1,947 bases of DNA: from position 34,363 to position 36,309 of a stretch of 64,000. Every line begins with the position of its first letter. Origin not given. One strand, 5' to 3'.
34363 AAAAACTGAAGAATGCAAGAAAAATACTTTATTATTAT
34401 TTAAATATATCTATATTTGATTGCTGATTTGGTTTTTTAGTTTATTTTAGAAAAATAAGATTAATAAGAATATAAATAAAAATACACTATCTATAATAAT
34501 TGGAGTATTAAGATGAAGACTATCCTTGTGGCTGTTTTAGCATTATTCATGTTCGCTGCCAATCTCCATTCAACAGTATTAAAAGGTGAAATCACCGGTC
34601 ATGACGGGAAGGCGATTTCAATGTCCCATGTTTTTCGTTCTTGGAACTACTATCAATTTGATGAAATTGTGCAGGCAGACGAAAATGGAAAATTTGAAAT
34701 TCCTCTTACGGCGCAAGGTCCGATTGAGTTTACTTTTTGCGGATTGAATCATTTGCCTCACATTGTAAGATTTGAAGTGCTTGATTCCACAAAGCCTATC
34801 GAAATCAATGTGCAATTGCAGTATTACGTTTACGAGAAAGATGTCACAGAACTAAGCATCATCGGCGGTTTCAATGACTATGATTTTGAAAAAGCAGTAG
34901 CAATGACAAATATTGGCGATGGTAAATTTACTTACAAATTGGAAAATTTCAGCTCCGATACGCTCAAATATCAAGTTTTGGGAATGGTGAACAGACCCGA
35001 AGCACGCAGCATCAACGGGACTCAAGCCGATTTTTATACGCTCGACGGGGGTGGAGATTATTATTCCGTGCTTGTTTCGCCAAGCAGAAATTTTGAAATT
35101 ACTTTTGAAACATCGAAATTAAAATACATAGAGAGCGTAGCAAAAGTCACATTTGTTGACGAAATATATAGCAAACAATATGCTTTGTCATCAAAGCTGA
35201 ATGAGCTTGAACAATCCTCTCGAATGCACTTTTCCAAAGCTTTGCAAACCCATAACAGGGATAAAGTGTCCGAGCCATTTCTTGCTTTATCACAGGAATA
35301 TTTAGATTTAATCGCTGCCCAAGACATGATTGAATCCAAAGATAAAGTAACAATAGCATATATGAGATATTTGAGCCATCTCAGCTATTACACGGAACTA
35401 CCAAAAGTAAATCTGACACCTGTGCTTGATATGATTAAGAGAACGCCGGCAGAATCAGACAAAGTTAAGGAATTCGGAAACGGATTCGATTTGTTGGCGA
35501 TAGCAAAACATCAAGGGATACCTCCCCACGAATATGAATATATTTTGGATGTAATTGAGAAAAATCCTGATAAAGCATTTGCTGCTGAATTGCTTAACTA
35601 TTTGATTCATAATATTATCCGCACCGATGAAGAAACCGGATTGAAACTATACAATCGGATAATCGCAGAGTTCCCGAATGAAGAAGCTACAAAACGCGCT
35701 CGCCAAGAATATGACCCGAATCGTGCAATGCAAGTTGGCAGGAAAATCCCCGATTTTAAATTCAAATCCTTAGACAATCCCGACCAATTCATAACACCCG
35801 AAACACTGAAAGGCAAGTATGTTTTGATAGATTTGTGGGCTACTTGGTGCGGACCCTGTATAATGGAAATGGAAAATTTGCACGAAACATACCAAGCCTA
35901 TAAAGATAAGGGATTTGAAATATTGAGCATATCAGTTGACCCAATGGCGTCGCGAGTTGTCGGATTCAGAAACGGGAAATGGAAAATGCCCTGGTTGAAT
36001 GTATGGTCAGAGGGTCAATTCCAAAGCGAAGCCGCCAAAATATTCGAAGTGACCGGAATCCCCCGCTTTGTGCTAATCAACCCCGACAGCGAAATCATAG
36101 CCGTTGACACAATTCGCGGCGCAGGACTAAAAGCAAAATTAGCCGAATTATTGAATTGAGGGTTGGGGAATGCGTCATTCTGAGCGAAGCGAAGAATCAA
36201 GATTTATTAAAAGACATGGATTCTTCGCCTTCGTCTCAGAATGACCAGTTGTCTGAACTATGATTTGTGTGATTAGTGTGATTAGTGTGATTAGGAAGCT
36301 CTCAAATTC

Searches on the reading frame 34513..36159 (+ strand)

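Call 6: search_protein_families(library=pfam, proteins=[window:34513-36159:+], max_evalue=0.01)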
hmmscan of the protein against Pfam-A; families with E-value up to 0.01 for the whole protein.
window:34513-36159:+ (548 aa): 7 families
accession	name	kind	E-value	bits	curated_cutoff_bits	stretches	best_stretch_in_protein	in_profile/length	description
PF13905.12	Thioredoxin_8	-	7.1e-14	52.3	27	1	434-528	1-94/94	Thioredoxin-like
PF08534.16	Redoxin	-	1.3e-13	51.4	26.6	1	407-531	1-131/148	Redoxin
PF00578.27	AhpC-TSA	-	6.6e-13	49.1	26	1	408-479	1-71/124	AhpC/TSA family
PF00085.26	Thioredoxin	-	7.6e-09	36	23.5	1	434-504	18-85/103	Thioredoxin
PF13098.12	Thioredoxin_2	-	5.9e-07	30.2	27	1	433-546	4-103/104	Thioredoxin-like domain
PF00255.25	GSHPx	-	0.00027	20.9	27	1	416-473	3-59/108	Glutathione peroxidase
PF02630.20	SCO1-SenC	-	0.0028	18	22.8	1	416-478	3-68/134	SCO1/SenC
